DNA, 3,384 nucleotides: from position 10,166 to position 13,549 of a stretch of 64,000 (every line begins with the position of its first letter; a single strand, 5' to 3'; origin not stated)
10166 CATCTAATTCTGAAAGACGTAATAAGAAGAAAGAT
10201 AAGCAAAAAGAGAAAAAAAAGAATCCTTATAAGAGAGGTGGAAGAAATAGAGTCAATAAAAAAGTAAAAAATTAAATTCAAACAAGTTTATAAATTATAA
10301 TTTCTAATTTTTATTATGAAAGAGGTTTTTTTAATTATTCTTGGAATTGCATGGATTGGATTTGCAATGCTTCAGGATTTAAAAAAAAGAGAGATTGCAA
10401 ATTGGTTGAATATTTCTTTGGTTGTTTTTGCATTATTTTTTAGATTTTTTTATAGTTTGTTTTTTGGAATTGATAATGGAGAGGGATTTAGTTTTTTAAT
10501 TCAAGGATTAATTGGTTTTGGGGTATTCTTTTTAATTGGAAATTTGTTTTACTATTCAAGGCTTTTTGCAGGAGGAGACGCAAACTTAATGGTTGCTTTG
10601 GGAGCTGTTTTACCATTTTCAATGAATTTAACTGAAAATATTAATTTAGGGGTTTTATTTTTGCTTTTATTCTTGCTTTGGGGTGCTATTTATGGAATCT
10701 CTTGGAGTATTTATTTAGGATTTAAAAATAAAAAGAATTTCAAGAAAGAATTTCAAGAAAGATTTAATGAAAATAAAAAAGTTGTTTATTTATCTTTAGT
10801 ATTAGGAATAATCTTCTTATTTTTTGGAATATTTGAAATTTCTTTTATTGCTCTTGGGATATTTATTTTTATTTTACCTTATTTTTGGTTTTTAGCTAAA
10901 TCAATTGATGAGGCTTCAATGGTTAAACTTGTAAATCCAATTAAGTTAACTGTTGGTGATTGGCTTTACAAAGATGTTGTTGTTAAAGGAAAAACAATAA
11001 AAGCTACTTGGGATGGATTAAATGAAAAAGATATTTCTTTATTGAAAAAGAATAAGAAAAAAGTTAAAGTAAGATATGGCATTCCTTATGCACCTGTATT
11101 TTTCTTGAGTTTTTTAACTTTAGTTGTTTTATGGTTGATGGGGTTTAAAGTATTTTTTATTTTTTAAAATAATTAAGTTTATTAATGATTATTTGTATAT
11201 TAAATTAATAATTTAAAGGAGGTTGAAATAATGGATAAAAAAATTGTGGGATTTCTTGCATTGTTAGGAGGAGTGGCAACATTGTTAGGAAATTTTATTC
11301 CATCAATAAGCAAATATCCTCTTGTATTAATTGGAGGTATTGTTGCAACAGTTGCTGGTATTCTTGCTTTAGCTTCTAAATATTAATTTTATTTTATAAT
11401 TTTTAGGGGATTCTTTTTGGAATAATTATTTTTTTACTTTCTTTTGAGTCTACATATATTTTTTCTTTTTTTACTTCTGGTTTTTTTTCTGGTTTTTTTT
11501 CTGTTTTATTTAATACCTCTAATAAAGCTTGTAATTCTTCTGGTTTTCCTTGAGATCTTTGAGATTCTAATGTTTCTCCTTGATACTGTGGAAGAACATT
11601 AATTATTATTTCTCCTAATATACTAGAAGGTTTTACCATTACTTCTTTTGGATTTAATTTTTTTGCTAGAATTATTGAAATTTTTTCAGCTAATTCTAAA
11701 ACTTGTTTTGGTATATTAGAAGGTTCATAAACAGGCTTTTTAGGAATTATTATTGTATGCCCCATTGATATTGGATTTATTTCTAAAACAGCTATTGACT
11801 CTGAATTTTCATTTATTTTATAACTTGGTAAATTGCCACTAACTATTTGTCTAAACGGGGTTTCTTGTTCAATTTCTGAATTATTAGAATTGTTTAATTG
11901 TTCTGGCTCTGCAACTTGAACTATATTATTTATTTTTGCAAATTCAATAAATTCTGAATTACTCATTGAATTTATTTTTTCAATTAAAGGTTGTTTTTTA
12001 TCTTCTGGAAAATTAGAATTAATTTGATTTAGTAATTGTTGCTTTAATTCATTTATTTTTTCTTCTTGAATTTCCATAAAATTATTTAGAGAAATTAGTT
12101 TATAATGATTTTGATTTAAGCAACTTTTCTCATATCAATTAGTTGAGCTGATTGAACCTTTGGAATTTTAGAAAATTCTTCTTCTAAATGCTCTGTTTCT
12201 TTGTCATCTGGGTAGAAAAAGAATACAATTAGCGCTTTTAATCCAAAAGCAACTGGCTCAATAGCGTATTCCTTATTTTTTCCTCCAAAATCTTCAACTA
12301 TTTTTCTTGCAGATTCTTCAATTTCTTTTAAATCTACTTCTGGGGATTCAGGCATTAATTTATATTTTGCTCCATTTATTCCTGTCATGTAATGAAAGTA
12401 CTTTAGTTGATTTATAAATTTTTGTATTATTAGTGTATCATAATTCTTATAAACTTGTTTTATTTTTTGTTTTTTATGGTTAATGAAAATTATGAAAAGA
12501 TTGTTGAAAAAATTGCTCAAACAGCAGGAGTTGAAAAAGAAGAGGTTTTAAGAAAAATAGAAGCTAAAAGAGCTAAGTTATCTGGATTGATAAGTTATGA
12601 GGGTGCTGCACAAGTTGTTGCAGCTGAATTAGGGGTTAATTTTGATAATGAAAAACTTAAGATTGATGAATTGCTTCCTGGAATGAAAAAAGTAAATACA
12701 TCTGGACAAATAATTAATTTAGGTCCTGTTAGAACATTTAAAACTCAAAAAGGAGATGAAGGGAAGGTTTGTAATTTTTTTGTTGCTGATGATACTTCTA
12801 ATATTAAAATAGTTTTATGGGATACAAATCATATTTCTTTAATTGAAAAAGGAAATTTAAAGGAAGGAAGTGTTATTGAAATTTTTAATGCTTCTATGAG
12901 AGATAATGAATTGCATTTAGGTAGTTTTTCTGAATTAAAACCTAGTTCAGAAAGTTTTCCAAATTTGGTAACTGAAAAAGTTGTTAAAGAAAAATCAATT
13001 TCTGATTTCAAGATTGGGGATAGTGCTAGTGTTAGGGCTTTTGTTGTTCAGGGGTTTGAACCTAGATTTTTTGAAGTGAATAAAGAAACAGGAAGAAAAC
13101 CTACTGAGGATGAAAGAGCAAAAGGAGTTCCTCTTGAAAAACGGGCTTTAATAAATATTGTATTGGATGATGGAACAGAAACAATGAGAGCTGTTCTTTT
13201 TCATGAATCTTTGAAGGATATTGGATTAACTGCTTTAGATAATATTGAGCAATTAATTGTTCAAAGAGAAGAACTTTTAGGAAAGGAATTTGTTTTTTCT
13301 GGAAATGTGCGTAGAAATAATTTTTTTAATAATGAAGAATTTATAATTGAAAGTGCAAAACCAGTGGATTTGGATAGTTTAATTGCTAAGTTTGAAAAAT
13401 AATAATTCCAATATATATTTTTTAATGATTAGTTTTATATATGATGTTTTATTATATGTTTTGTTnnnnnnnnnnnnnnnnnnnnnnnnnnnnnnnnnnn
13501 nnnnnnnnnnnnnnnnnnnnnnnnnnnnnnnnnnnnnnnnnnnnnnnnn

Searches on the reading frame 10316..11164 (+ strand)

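Call 36: search_protein_families(library=pfam, proteins=[window:10316-11164:+], max_evalue=0.001)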
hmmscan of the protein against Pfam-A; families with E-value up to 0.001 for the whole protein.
window:10316-11164:+ (283 aa): 1 family
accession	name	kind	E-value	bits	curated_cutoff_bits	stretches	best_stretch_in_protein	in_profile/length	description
PF01478.23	Peptidase_A24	-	4.9e-11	43.4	26.5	1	9-128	2-104/104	Type IV leader peptidase family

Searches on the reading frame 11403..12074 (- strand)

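Call 37: search_protein_families(library=pfam, proteins=[window:11403-12074:-], max_evalue=0.001)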
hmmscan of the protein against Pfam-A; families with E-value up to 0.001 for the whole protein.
window:11403-12074:- (223 aa): 1 family
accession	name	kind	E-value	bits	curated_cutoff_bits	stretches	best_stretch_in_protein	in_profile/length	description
PF01230.28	HIT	-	1.6e-06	29.1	21.5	1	81-132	3-58/98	HIT domain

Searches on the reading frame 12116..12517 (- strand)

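Call 37: search_protein_families(library=pfam, proteins=[window:12116-12517:-], max_evalue=0.001)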
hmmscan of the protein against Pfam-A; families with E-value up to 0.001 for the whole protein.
window:12116-12517:- (133 aa): 1 family
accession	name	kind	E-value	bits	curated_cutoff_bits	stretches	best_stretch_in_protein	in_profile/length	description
PF00736.24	EF1_GNE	-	4.4e-17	62.4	20.8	1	51-132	3-88/88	EF-1 guanine nucleotide exchange domain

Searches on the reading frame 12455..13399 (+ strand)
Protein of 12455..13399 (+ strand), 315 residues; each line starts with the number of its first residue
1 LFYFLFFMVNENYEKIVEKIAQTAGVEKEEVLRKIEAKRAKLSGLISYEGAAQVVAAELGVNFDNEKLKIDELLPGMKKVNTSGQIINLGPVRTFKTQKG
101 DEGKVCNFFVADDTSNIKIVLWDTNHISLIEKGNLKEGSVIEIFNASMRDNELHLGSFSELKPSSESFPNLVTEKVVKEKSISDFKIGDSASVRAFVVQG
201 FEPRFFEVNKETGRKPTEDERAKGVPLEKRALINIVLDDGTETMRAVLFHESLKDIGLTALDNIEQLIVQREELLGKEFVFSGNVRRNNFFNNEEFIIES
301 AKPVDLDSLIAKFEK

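Call 10: search_protein_families(library=pfam, proteins=[window:12455-13399:+])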
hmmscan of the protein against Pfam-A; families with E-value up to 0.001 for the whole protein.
window:12455-13399:+ (315 aa): 3 families
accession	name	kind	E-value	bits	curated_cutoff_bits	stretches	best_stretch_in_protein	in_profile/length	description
PF01336.31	tRNA_anti-codon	-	2.5e-07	31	27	0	96-144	11-54/75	OB-fold nucleic acid binding domain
PF09999.14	DUF2240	-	2.1e-06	27.9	22.3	1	8-64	82-138/144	Uncharacterized protein conserved in archaea (DUF2240)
PF24903.1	OB_MEIOB_N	-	0.00038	20.2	27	0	65-152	3-93/140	MEIOB, N-terminal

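Call 18: find_encoding_contigs(protein=window:12455-13399:+, flank=10000, max_places=10)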
Protein window:12455-13399:+ (315 aa): no gene with exactly this product is on record in the collection.
